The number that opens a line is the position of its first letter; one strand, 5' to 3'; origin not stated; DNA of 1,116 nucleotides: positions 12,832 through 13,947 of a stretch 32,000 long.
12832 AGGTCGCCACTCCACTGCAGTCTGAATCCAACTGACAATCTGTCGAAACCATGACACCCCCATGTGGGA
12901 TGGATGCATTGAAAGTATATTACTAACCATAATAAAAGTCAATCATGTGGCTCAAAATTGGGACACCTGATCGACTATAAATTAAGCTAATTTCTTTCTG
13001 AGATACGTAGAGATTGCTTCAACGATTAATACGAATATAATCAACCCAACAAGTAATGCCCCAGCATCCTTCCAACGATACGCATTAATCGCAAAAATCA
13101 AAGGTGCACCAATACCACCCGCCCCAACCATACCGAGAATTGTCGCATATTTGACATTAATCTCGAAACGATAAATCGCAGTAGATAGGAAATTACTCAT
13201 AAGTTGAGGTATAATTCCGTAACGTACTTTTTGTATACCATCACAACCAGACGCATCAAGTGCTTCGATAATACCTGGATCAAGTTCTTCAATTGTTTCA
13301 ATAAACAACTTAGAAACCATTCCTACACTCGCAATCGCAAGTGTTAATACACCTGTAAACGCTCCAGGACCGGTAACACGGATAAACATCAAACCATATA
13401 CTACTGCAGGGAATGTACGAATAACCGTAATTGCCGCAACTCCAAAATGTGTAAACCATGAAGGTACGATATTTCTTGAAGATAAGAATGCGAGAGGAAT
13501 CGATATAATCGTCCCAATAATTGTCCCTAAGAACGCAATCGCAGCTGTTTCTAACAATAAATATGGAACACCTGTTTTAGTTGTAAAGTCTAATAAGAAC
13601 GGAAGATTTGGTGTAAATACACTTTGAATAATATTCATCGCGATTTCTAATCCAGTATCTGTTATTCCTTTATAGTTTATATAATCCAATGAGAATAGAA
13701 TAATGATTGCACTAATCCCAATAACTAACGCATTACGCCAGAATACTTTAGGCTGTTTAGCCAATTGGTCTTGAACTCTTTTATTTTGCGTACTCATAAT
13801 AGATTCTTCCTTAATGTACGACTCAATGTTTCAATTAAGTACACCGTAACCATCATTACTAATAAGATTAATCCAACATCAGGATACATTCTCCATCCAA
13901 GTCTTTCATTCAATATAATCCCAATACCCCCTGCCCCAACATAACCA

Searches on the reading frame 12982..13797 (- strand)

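Call 31: search_protein_families(library=pfam, proteins=[window:12982-13797:-])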
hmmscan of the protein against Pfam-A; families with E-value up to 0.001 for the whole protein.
window:12982-13797:- (271 aa): 1 family
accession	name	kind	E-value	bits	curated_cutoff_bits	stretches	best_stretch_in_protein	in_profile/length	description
PF00528.27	BPD_transp_1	-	5.6e-14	52.7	26.4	1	100-263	2-175/184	Binding-protein-dependent transport system inner membrane component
